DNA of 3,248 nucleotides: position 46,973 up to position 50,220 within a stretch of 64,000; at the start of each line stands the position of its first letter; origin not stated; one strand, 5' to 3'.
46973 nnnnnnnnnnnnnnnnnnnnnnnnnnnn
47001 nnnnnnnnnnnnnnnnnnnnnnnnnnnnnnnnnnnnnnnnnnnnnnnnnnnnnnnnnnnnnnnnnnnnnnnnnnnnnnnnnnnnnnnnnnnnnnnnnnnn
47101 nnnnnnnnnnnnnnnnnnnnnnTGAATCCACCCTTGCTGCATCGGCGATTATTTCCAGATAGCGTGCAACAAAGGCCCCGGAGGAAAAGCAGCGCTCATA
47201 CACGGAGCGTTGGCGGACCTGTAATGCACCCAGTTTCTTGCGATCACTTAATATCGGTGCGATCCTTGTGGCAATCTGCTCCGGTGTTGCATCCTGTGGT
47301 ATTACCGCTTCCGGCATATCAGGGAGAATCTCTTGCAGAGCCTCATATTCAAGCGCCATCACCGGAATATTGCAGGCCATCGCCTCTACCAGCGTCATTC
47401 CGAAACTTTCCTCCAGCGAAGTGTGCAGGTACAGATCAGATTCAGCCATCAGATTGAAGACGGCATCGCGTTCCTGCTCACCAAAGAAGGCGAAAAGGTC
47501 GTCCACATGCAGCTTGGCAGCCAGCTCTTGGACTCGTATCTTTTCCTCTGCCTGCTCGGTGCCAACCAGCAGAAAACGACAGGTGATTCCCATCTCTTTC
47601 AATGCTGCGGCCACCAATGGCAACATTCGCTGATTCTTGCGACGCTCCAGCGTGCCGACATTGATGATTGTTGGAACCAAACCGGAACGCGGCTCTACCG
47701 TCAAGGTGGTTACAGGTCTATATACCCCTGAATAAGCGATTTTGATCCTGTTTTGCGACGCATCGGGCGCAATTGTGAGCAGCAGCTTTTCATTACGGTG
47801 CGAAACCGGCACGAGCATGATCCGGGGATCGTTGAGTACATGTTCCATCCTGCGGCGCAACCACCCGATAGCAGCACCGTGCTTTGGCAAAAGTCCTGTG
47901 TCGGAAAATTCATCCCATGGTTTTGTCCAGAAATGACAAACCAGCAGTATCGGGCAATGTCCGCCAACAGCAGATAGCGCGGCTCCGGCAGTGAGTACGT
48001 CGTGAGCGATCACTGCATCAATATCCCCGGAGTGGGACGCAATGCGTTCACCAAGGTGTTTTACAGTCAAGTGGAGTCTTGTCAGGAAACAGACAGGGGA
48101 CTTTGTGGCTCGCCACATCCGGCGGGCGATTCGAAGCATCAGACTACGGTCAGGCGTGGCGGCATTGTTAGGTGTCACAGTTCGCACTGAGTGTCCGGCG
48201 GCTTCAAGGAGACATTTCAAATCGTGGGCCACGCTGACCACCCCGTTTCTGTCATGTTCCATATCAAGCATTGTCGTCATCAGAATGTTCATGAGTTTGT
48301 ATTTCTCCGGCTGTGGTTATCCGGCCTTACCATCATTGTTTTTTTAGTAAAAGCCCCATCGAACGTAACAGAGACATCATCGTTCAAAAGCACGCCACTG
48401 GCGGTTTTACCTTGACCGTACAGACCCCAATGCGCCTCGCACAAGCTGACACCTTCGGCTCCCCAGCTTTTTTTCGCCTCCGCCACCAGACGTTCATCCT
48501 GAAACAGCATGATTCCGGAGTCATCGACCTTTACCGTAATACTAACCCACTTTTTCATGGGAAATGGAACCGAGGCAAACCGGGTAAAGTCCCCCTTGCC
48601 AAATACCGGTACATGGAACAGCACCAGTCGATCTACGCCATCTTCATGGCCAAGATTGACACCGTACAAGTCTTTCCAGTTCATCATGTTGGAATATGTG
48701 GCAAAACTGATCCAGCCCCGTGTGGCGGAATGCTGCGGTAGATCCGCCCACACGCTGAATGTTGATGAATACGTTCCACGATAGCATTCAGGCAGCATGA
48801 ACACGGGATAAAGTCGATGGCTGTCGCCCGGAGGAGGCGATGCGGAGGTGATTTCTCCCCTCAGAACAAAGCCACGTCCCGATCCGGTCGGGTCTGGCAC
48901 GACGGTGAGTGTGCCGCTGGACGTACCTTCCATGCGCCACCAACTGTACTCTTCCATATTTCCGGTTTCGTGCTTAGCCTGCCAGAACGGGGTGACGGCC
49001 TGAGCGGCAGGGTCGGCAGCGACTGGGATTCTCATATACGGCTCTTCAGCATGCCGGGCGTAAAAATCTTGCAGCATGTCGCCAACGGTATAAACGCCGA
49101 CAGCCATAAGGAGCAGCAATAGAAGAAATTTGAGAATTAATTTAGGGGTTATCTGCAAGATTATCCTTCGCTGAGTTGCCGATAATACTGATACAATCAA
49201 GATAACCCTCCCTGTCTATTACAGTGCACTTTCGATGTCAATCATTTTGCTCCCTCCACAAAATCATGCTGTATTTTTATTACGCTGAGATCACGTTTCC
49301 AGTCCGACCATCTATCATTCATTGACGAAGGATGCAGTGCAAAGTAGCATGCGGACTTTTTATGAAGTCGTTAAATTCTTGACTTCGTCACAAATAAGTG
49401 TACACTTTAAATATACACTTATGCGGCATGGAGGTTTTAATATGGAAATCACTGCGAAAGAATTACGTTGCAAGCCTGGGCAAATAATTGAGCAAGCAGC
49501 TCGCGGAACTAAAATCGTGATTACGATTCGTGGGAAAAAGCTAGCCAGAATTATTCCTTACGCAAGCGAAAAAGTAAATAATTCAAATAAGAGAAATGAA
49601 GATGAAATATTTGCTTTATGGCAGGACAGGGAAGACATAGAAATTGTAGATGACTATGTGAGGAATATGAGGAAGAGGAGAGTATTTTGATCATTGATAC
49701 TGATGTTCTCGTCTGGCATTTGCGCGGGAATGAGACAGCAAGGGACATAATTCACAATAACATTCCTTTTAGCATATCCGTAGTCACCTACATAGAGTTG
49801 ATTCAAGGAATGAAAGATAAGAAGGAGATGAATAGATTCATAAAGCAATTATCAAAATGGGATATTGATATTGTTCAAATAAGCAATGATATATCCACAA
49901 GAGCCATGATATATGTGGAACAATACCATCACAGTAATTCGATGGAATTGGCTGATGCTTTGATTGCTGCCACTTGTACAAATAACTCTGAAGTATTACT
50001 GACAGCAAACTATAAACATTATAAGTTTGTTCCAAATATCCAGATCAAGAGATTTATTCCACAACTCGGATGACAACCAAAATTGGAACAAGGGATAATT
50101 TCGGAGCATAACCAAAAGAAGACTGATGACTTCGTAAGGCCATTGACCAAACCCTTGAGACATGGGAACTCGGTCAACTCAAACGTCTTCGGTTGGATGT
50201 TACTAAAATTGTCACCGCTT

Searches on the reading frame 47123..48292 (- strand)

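Call 6: search_protein_families(library=pfam, proteins=[window:47123-48292:-], max_evalue=0.001)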
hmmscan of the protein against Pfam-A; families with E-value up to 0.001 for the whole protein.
window:47123-48292:- (390 aa): 6 families
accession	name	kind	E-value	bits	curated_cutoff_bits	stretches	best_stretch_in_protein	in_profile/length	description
PF00534.26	Glycos_transf_1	-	1.7e-24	86.8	26.4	1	207-354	16-162/172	Glycosyl transferases group 1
PF13692.12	Glyco_trans_1_4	-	1.9e-19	70.8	27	1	207-350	2-142/142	Glycosyl transferases group 1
PF13439.12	Glyco_transf_4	-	6.3e-09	36.5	28.5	1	16-148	2-130/170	Glycosyltransferase Family 4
PF20706.3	GT4-conflict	-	8e-09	35.4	26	1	17-353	13-360/385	Family 4 Glycosyltransferase in conflict systems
PF13579.12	Glyco_trans_4_4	-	5.1e-06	27.3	29.7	1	16-152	1-123/158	Glycosyl transferase 4-like domain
PF13524.12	Glyco_trans_1_2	-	1.7e-05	25.3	25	1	266-369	28-130/144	Glycosyl transferase-like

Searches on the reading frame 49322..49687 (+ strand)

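Call 6: search_protein_families(library=pfam, proteins=[window:49322-49687:+], max_evalue=0.001)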
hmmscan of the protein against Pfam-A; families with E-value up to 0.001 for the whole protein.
window:49322-49687:+ (122 aa): 2 families
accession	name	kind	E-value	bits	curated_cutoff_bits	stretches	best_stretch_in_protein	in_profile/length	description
PF02604.26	PhdYeFM_antitox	-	2.2e-05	24.6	29.8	1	42-80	3-42/74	Antitoxin Phd_YefM, type II toxin-antitoxin system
PF22151.2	Fer4_NDSU1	-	0.00036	20.4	23.8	1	60-87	12-39/51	NADH-ubiquinone oxidoreductase NDSU1/NuoG-like, 4Fe-4S domain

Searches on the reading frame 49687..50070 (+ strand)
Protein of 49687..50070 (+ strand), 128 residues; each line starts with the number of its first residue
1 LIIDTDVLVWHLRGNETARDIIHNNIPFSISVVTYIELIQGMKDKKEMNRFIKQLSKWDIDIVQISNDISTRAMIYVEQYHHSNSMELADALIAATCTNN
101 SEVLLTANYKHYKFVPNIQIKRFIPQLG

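Call 6: search_protein_families(library=pfam, proteins=[window:49687-50070:+], max_evalue=0.001)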
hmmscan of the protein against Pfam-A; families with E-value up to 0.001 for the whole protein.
window:49687-50070:+ (128 aa): 1 family
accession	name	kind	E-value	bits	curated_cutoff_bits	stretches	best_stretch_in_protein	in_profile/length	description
PF01850.27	PIN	-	3.3e-10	41.1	23.6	1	1-113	1-116/120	PIN domain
